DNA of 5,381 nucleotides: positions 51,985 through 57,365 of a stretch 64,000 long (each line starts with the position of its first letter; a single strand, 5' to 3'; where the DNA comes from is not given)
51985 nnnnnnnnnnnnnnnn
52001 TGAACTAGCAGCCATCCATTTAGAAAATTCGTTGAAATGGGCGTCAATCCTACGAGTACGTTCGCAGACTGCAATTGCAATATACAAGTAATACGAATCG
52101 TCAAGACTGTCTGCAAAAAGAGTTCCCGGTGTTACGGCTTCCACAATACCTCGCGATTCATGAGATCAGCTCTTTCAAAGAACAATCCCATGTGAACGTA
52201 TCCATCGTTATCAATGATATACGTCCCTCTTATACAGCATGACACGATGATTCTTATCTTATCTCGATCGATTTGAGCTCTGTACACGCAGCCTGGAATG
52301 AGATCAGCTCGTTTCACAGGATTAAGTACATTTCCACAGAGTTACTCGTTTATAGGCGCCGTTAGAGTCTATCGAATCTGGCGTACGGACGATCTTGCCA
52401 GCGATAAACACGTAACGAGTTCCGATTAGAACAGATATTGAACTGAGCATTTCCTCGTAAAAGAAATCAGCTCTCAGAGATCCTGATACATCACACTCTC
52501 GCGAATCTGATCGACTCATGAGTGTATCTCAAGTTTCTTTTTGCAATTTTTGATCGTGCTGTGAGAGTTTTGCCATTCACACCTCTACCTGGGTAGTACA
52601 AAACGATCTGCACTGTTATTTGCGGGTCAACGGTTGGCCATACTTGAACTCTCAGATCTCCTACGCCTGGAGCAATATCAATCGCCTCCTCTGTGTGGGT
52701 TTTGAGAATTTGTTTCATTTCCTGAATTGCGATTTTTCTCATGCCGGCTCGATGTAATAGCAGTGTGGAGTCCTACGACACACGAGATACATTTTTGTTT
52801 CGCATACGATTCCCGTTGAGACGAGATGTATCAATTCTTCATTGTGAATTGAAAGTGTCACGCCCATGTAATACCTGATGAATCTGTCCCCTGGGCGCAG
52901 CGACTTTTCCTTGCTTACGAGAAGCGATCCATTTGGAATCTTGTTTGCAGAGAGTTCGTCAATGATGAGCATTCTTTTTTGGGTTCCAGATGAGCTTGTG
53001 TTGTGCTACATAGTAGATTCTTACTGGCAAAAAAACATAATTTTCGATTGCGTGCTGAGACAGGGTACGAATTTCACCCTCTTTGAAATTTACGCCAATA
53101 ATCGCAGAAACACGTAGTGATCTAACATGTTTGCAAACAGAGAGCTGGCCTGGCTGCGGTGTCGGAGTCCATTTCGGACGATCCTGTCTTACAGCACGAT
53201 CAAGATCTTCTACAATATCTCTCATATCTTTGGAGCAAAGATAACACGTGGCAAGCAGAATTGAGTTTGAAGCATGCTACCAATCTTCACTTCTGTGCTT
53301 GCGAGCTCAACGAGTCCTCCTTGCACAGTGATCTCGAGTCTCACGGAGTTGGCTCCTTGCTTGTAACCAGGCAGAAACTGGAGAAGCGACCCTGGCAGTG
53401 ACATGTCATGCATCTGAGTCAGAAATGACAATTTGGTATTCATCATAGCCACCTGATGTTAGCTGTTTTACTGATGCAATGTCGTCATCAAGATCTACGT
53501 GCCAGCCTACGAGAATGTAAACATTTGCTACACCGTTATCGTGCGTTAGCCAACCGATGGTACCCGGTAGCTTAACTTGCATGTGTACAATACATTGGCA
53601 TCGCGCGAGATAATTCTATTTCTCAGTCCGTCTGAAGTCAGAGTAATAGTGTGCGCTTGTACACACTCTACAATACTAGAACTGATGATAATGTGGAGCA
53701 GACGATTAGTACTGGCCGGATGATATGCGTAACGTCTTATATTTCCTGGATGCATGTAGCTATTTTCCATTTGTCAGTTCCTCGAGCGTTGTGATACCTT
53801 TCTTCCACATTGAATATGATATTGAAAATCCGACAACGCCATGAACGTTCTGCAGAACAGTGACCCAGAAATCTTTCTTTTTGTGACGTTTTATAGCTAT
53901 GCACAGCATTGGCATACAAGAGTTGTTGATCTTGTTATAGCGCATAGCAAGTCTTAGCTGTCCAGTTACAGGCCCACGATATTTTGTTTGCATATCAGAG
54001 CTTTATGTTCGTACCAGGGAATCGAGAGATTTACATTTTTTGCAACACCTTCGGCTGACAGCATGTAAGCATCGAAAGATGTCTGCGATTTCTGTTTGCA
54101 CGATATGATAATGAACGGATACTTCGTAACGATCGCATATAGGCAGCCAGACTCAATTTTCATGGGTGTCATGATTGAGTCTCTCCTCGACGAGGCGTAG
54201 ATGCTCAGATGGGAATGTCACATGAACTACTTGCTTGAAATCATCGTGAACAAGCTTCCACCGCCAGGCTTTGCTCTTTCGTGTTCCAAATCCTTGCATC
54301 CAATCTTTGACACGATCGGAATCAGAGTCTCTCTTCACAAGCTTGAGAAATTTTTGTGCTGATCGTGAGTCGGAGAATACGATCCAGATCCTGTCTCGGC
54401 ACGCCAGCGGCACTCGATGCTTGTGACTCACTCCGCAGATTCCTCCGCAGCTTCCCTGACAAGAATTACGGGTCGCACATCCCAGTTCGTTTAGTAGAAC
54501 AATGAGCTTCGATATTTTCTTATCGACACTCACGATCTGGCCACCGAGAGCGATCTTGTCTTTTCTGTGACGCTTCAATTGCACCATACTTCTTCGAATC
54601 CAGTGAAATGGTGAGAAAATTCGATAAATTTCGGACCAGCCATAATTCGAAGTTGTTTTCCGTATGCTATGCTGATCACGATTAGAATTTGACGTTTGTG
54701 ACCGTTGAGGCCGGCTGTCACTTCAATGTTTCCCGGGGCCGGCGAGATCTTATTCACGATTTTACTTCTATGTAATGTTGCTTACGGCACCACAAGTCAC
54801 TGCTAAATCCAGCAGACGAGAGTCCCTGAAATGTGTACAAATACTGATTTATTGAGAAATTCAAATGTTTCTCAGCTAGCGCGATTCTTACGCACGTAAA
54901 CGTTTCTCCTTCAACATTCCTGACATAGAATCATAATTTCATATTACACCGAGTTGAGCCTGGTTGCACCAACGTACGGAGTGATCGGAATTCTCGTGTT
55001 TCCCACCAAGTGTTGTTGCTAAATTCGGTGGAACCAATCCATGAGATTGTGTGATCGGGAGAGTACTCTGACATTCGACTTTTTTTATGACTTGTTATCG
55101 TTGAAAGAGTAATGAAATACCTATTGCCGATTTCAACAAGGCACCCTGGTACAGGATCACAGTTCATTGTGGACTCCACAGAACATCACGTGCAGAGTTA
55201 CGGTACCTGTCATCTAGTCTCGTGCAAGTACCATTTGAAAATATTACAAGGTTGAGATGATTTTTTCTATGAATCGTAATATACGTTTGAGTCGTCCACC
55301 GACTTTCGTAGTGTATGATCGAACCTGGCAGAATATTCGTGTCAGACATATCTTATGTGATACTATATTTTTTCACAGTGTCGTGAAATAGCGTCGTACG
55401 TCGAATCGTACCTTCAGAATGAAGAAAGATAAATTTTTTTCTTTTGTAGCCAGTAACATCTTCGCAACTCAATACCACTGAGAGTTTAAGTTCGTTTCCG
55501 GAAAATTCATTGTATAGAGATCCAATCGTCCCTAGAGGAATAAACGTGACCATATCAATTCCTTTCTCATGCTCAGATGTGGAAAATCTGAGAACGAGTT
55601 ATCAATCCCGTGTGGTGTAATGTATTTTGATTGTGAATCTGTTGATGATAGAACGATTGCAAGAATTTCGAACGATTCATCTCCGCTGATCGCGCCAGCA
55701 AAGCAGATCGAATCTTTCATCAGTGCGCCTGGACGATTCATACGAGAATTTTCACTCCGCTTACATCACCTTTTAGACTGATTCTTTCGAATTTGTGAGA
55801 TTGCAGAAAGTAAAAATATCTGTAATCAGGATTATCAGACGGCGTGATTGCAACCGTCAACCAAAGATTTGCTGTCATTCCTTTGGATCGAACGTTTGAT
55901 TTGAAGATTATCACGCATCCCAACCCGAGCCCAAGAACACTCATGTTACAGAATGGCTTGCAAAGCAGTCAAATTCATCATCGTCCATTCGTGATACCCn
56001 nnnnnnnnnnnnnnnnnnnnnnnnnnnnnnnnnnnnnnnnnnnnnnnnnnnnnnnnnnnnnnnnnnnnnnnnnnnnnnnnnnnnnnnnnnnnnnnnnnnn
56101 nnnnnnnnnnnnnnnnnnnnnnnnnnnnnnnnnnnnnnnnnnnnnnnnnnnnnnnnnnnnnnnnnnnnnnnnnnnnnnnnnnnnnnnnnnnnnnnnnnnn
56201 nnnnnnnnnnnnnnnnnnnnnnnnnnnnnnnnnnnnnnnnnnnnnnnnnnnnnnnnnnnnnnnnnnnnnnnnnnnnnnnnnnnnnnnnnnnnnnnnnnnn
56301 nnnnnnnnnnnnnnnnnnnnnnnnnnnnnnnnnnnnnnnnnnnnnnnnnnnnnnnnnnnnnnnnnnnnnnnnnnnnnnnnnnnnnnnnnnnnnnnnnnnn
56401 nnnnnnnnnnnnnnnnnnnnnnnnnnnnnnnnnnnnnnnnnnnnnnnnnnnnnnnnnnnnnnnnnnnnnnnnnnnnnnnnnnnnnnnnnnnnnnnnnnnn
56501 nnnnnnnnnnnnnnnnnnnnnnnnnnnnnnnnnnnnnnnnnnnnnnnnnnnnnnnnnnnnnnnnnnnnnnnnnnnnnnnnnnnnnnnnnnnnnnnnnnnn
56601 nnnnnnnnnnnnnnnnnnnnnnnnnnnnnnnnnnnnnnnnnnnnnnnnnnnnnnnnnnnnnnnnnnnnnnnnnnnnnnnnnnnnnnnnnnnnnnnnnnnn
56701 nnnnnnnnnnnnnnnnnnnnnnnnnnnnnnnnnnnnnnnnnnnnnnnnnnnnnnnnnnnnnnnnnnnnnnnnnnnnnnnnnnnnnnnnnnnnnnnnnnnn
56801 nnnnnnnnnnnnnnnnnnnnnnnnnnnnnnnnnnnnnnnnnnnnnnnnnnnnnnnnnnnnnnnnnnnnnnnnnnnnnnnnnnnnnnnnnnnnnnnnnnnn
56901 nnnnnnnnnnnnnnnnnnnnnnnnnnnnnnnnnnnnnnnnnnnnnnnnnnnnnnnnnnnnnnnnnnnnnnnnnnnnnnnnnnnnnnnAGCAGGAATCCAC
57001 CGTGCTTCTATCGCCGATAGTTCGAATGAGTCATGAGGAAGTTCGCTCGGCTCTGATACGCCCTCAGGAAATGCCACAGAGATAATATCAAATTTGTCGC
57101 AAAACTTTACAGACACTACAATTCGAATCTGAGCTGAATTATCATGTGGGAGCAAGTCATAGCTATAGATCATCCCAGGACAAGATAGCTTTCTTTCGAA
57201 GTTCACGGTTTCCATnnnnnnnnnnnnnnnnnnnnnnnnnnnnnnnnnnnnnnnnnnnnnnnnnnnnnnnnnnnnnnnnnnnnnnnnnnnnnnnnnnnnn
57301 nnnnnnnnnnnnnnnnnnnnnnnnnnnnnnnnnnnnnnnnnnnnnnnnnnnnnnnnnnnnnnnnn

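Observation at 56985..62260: Dual-coding 13-nt junction motif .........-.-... at microgene boundaries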

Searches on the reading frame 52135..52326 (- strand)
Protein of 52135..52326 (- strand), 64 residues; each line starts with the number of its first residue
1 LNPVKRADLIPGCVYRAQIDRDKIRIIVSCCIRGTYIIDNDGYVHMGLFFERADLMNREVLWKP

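Call 9: search_protein_families(library=pfam, max_evalue=1, proteins=[window:52135-52326:-])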
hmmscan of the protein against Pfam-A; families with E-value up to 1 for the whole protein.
seq(64 aa): 0 families

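Call 12: search_protein_families(library=phrogs, max_evalue=0.1, proteins=[window:52135-52326:-])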
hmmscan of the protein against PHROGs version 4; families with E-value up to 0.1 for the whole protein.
seq(64 aa): 1 family
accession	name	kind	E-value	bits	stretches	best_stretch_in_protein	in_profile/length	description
phrog_10625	-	unknown function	0.00027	22.1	1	8-46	2-40/59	-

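Call 66: search_dna_similar(query=window:52135-52326:-, collection=phages, mode=protein, max_evalue=1, max_rows=15)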
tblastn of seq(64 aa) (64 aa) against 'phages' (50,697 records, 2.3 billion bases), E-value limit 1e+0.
No match.

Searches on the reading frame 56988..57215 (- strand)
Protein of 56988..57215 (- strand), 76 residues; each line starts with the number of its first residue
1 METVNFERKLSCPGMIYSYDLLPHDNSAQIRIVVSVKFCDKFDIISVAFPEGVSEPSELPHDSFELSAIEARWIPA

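Call 9: search_protein_families(library=pfam, max_evalue=1, proteins=[window:56988-57215:-])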
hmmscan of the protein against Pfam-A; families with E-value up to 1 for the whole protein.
seq(76 aa): 0 families
